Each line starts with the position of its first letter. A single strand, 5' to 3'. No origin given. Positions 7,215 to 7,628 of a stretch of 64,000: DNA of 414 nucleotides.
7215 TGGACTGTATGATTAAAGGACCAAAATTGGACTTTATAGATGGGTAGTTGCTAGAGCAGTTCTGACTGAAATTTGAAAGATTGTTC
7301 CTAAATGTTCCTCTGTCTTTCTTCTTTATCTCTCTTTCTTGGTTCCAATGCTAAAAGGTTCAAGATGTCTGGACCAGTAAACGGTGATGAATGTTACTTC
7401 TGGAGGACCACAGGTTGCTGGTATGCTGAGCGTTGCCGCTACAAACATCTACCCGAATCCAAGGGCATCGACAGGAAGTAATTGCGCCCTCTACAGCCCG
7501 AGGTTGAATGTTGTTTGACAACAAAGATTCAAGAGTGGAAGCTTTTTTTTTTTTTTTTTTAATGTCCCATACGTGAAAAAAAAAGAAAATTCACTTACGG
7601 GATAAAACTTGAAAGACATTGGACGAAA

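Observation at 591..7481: A gene combining TPR repeats, an RRM and a C-terminal CCCH zinc finger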

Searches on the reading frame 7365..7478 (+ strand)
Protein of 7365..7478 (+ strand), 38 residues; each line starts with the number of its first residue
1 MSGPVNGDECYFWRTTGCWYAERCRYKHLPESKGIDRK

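Call 36: search_solved_structures(query=A4, max_evalue=10, show_alignments=3)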
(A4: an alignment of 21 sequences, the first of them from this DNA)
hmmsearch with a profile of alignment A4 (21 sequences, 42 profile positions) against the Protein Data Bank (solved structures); distinct sequences matched with E-value up to 10: 11.
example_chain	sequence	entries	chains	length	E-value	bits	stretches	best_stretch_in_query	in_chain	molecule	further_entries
6nzl_A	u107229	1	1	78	0.00085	22.6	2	13-29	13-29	Cytoplasmic zinc-finger protein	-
9y10_A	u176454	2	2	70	0.0018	21.5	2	10-32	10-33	C3H1-type domain-containing protein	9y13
2cqe_A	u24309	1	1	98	0.019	18.3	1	10-29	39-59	KIAA1064 protein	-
8r7n_E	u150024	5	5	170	0.058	16.7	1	14-31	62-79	Zinc finger matrin-type protein 5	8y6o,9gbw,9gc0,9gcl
1rgo_A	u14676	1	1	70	0.38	14.1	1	17-28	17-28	Butyrate response factor 2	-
2d9n_A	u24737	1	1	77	0.46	13.9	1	8-40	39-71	Cleavage and polyadenylation specificity factor, 30 kDa subunit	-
1m9o_A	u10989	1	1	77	0.54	13.7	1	10-31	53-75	Tristetraproline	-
6fuw_C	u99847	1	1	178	1.5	12.3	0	10-40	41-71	Cleavage and polyadenylation specificity factor subunit 4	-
2hy7_A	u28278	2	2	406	1.7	12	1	6-16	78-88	Glucuronosyltransferase GumK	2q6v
3cuy_A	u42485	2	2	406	1.7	12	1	6-16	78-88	Glucuronosyltransferase GumK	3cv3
4yh8_A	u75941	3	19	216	2.4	11.6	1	10-30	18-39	Splicing factor U2AF 23 kDa subunit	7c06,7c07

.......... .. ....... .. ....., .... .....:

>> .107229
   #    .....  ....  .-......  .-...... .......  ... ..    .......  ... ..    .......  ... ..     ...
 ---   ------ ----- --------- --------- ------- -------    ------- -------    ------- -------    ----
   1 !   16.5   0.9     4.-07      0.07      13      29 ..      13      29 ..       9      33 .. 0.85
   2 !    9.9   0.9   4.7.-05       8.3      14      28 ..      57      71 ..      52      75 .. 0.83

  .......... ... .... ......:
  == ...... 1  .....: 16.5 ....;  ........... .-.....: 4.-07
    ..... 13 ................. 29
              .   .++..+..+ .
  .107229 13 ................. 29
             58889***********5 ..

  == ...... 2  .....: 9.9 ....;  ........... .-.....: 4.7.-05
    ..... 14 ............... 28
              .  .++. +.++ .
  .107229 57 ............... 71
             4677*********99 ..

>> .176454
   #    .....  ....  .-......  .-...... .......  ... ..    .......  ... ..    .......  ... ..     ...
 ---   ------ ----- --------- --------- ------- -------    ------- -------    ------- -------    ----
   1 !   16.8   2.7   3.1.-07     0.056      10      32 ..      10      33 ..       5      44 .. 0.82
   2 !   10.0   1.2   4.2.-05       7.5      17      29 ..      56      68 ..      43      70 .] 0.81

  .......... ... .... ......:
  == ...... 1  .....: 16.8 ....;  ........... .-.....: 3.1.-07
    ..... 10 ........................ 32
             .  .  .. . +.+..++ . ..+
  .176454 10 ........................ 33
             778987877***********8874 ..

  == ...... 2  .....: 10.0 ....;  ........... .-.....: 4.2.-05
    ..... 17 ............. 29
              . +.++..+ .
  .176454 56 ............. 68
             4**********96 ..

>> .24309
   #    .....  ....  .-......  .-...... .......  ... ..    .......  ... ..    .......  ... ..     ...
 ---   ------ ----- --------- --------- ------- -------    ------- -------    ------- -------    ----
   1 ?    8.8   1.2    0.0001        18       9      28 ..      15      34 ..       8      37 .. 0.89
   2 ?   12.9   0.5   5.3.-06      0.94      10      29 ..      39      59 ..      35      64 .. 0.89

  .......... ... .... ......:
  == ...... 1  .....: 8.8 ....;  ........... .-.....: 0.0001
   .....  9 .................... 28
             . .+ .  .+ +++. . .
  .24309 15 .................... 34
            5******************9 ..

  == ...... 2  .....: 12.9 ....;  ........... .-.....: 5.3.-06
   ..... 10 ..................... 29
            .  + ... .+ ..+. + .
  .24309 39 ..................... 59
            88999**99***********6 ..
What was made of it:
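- On CCCH (C3H1) zinc finger (Pfam PF00642): The family profile hits solved CCCH fingers at E=8.5e-4 and 1.8e-3 (call 36).
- A CCCH profile hit to solved fingers (call 36).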
